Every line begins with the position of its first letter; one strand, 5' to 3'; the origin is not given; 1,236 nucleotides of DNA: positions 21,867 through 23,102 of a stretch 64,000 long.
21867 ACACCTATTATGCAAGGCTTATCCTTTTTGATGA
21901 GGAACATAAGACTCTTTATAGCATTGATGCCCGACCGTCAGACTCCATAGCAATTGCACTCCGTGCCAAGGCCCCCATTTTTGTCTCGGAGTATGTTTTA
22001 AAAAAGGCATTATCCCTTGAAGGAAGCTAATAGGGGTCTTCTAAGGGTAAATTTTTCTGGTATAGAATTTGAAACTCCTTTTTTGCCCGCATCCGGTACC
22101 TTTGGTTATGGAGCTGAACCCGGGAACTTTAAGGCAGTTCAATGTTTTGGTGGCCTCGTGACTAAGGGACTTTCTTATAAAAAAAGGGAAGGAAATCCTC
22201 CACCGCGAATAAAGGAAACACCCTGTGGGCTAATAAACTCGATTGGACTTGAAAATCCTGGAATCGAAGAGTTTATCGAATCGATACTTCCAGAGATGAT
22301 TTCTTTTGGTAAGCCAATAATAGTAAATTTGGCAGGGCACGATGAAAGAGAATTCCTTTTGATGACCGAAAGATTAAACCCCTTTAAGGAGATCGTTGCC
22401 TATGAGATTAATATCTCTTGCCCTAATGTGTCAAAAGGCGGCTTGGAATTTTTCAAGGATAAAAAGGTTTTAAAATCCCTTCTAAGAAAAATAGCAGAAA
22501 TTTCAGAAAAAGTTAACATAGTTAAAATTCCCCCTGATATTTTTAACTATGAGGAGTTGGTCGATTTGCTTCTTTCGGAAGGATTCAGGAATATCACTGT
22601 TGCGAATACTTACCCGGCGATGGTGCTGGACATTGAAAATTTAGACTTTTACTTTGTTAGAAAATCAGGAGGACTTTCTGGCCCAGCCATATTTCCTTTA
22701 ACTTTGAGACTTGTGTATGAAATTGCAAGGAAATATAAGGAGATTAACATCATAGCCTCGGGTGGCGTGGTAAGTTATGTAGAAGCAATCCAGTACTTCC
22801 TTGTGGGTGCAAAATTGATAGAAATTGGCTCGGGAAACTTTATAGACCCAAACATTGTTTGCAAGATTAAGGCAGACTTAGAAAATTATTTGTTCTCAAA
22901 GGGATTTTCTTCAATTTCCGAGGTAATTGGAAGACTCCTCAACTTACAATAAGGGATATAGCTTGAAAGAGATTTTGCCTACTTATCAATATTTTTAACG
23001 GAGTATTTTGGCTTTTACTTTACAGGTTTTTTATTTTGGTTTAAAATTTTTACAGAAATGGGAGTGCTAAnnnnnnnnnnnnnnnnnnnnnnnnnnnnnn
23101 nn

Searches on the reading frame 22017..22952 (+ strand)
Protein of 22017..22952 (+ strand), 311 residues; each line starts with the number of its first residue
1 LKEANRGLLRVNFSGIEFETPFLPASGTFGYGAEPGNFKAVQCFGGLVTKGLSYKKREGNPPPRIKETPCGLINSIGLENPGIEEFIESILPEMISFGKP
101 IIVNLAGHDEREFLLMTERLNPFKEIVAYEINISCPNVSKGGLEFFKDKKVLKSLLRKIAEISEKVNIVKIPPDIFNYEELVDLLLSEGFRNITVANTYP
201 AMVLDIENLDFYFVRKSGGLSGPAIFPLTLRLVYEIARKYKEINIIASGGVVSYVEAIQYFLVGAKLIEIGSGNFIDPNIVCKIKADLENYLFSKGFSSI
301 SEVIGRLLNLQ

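Call 31: search_protein_families(library=pfam, proteins=[window:22017-22952:+], max_evalue=0.001)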
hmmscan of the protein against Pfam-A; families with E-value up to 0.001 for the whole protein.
window:22017-22952:+ (311 aa): 1 family
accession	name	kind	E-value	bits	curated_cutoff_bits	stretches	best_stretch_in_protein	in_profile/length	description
PF01180.27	DHO_dh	-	3.8e-57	194.1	27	1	9-292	2-291/291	Dihydroorotate dehydrogenase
